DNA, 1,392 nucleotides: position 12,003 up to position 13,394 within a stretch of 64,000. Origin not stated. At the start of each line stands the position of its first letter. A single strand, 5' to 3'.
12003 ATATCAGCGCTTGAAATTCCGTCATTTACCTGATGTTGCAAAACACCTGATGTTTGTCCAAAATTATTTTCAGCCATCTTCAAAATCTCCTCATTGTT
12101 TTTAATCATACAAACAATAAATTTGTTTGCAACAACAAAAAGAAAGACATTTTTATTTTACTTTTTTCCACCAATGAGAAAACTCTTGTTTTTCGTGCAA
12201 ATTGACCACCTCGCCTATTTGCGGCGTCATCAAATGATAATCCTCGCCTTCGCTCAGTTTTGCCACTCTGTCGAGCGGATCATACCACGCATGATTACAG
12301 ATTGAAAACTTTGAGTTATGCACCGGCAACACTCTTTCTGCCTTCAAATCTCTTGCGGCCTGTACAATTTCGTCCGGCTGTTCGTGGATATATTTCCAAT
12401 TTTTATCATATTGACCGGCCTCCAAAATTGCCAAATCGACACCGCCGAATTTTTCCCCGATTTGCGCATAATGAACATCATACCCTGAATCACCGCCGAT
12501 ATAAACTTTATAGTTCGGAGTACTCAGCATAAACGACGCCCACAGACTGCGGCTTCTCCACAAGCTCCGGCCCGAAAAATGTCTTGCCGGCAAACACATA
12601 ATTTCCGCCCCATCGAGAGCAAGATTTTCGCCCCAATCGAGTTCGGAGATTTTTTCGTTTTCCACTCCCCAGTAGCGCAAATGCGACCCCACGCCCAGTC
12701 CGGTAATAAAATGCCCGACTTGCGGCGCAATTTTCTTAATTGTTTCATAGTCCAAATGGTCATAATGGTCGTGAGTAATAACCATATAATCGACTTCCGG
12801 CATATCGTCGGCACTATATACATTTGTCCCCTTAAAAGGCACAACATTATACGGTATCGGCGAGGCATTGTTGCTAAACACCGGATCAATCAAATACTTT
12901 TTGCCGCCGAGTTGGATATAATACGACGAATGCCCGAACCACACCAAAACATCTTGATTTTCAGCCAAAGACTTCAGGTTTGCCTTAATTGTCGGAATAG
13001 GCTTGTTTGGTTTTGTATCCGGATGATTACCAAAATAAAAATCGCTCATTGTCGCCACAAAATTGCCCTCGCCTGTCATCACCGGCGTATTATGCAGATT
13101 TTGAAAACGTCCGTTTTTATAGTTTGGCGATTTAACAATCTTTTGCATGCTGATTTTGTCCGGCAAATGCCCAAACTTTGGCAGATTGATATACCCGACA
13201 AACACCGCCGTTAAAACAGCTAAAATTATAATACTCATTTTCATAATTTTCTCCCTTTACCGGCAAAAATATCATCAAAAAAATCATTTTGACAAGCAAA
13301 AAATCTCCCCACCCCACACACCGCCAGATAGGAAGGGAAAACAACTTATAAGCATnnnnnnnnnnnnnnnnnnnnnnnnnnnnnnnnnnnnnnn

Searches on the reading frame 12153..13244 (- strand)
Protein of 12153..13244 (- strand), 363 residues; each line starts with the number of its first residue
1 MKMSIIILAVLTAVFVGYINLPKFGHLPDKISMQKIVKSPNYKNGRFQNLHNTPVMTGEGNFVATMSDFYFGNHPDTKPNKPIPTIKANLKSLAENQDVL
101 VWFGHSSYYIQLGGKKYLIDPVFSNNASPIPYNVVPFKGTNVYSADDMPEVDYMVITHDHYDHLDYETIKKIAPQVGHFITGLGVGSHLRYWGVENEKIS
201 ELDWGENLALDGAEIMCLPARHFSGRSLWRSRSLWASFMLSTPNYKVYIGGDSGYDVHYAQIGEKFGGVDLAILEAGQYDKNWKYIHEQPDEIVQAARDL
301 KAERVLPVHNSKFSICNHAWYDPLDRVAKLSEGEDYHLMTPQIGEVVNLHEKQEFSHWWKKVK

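Call 55: find_encoding_contigs(protein=window:12153-13244:-, flank=8000, max_places=10)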
Protein window:12153-13244:- (363 aa): 3 contigs read that carry it; 2 places shown.
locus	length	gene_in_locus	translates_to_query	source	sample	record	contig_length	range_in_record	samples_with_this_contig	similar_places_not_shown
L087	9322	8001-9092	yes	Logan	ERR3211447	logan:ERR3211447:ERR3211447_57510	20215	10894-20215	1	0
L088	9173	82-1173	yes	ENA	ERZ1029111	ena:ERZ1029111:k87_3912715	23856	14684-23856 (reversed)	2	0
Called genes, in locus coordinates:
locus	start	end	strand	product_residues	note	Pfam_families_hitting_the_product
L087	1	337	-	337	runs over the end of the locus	PF02627:CMD, PF07883:Cupin_2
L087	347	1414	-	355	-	PF12740:PETase (weak), PF01738:DLH (faint), PF00561:Abhydrolase_1 (faint), PF00326:Peptidase_S9 (weak)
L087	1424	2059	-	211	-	PF03358:FMN_red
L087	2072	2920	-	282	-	PF00248:Aldo_ket_red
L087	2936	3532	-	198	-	PF02525:Flavodoxin_2 (weak), PF12682:Flavodoxin_4, PF03358:FMN_red (weak)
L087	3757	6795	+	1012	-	PF02384:N6_Mtase, PF20473:MmeI_Mtase, PF07669:Eco57I (weak), PF18135:Type_ISP_C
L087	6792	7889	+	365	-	PF04326:SLFN_AlbA_2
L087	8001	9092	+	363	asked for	PF00753:Lactamase_B (weak), PF13483:Lactamase_B_3, PF12706:Lactamase_B_2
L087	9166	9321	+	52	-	?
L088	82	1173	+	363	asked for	PF00753:Lactamase_B (weak), PF13483:Lactamase_B_3, PF12706:Lactamase_B_2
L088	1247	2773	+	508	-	-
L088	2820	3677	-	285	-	PF02698:DUF218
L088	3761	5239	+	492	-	-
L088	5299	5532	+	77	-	-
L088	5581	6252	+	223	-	PF01351:RNase_HII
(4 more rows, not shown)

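Call 60: search_protein_families(library=padloc, proteins=[L089:5011-6783:+, L089:6785-7843:+], max_evalue=0.001)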
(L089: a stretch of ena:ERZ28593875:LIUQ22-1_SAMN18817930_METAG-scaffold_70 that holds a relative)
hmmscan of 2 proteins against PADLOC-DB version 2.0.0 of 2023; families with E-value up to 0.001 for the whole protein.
L089:5011-6783:+ (590 aa): 23 families
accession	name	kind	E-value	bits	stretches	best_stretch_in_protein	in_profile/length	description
PDLC03602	REase_MTase_IIG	-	4.8e-38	129.2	1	239-553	291-619/637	Type IIG restriction enzyme-methyltransferase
PDLC03608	REase_MTase_IIG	-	3.5e-34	116.3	1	109-506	141-558/614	Type IIG restriction enzyme-methyltransferase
PDLC03021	MTase_I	-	7.3e-32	108.8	1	188-408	82-300/491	Type I methyltransferase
PDLC03616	REase_MTase_IIG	-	1.3e-29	101.1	1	216-494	334-629/721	Type IIG restriction enzyme-methyltransferase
PDLC04134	mad2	-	1e-20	72.1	1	203-494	199-474/492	mads_2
PDLC03025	MTase_I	-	3.4e-20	70.2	1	193-391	83-279/569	Type I methyltransferase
PDLC03026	MTase_I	-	6.5e-18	63.1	1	207-469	80-361/487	Type I methyltransferase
PDLC03030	MTase_I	-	2.2e-16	57.5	1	257-368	314-434/670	Type I methyltransferase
PDLC03031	MTase_I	-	2.8e-16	56.9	1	190-399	99-304/834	Type I methyltransferase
PDLC03248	MTase_II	-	2.5e-12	44.3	1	269-554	6-286/521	Type II methyltransferase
PDLC03018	MTase_I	-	4e-12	43.3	1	91-314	139-348/749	Type I methyltransferase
PDLC03619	REase_MTase_IIG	-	9.4e-11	39.7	1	344-505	1-193/274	Type IIG restriction enzyme-methyltransferase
PDLC03218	MTase_II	-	1.6e-09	34.9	1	270-390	262-382/532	Type II methyltransferase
PDLC03036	MTase_I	-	5.4e-09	33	1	269-402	211-348/635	Type I methyltransferase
PDLC03028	MTase_I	-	3.4e-08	30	1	271-356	895-983/1236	Type I methyltransferase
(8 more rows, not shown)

L089:6785-7843:+ (352 aa): 5 families
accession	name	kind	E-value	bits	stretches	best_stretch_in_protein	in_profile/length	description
PDLC03591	Specificity_II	-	3.2e-42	142.7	1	35-341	29-330/341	Type II specificity subunit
PDLC03593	Specificity_II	-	1.9e-15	54.7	2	8-175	12-175/405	Type II specificity subunit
PDLC03594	Specificity_II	-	5.3e-14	50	1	201-293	7-103/322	Type II specificity subunit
PDLC03131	Specificity_I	-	1.2e-09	36.1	2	199-278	256-335/439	Type I specificity subunit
PDLC03065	Specificity_I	-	0.00053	17.5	1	186-298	194-297/363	Type I specificity subunit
